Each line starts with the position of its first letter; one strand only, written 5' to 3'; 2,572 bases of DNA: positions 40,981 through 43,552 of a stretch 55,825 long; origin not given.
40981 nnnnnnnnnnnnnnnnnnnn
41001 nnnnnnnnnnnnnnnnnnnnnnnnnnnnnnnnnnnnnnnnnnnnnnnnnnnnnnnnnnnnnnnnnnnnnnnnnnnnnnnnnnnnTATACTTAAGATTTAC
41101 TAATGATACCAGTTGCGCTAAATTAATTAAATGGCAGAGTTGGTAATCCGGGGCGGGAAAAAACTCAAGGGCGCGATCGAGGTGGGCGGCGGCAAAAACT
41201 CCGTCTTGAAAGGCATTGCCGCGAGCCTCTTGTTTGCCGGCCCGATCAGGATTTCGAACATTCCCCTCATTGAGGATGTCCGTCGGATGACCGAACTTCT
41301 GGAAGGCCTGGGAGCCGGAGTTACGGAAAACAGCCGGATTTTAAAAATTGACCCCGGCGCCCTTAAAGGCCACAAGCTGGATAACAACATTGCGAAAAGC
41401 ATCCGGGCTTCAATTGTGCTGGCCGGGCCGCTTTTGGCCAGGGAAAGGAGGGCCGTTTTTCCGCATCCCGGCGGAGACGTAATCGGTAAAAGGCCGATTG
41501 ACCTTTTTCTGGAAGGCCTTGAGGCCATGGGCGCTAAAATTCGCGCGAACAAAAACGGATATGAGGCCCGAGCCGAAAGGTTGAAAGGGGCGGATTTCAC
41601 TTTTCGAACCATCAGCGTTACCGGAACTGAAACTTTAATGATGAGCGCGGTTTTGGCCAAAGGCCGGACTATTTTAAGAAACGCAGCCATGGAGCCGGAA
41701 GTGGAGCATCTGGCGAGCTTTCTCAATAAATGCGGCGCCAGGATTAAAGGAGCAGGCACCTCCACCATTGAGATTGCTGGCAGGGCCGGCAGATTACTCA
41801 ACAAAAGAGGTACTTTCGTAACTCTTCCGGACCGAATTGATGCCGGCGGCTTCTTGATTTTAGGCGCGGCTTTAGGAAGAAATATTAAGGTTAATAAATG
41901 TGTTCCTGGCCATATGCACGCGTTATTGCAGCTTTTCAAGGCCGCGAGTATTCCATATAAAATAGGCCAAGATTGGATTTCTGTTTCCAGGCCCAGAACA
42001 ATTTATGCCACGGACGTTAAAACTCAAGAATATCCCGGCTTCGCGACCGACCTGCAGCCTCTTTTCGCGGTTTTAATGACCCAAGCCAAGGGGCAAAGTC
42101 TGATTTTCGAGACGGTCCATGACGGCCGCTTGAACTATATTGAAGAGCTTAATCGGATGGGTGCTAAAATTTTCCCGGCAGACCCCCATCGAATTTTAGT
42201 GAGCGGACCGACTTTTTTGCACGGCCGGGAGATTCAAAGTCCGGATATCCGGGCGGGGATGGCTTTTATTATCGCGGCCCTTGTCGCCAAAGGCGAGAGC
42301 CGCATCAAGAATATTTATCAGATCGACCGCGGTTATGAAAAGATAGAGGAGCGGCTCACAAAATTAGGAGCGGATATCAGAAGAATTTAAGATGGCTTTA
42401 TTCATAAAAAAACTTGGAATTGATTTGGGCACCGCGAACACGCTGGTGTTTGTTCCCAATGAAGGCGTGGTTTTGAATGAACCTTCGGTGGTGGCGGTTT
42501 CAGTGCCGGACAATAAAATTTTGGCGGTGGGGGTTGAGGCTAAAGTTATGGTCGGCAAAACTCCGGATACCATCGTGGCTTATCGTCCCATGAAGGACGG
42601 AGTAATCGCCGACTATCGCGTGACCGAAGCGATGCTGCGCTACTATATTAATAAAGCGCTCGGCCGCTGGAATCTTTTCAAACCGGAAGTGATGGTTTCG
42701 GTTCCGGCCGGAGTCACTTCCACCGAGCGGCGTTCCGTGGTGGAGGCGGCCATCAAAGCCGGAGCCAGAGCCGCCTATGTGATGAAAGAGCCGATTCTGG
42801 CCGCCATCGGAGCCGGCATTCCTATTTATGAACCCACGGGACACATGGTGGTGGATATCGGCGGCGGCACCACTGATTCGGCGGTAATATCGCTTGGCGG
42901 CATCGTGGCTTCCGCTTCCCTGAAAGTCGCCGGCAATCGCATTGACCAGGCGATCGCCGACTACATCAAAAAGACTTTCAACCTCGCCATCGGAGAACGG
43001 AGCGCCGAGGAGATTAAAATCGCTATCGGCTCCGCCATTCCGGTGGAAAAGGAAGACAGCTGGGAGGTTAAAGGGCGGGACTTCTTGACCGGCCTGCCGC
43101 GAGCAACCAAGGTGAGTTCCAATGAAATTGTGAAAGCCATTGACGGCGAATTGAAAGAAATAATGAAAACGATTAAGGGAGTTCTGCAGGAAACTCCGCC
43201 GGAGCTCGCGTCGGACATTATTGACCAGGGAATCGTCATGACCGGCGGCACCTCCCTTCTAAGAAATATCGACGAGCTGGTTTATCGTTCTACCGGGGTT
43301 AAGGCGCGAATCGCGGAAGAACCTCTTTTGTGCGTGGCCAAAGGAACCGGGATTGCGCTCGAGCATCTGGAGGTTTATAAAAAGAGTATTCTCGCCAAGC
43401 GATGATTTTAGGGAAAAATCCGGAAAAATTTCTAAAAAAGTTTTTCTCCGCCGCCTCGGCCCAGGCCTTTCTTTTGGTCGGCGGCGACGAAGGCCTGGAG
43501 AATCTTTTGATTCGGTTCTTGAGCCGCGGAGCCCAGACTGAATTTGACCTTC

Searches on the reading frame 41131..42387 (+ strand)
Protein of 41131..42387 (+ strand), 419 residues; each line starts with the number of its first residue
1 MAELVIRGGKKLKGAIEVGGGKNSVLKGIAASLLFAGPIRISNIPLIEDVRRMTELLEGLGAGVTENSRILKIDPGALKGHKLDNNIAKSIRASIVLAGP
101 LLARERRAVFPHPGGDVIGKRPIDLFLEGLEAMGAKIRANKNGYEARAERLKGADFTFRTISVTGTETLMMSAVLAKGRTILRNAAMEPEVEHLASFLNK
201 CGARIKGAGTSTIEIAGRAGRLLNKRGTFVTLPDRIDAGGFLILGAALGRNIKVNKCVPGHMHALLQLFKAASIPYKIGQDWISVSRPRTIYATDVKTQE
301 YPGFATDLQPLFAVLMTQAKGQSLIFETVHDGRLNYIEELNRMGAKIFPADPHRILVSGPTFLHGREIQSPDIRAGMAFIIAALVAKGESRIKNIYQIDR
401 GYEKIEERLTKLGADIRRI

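Call 65: search_protein_families(library=pfam, proteins=[window:41131-42387:+], max_evalue=0.0001)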
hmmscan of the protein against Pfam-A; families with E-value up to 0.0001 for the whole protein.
window:41131-42387:+ (419 aa): 1 family
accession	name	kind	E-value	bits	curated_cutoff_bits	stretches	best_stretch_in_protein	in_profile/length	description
PF00275.25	EPSP_synthase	-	3.1e-77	260.5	22.8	1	7-409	2-417/417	EPSP synthase (3-phosphoshikimate 1-carboxyvinyltransferase)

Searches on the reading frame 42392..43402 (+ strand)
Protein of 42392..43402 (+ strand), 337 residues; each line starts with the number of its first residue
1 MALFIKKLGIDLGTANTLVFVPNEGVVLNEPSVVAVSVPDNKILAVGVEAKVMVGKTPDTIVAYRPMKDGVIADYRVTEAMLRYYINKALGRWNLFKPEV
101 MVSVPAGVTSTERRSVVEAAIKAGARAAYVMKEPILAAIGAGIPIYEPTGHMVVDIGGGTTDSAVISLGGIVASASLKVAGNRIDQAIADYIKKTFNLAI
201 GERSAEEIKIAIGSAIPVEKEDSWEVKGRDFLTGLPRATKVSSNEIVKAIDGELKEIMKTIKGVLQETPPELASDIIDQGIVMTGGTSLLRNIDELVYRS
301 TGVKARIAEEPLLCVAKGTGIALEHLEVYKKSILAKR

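Call 65: search_protein_families(library=pfam, proteins=[window:42392-43402:+], max_evalue=0.0001)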
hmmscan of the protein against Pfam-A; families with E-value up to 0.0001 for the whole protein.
window:42392-43402:+ (337 aa): 6 families
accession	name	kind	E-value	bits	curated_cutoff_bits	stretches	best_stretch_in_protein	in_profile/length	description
PF06723.19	MreB_Mbl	-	1.6e-132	441.7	27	1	6-329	2-325/327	MreB/Mbl protein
PF14450.12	FtsA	-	1.6e-14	54.8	31.8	1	152-310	1-112/127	Cell division protein FtsA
PF00022.25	Actin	-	2.8e-12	46.4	27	1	31-195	31-190/410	Actin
PF00012.26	HSP70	-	1.2e-09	37.5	20.6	1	99-320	135-369/599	Hsp70 protein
PF25216.1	Volactin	-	3.1e-06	27.3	35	1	34-321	49-319/321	Volactin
PF06277.17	EutA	-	8.1e-05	22.1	27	1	133-192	124-190/475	Ethanolamine utilisation protein EutA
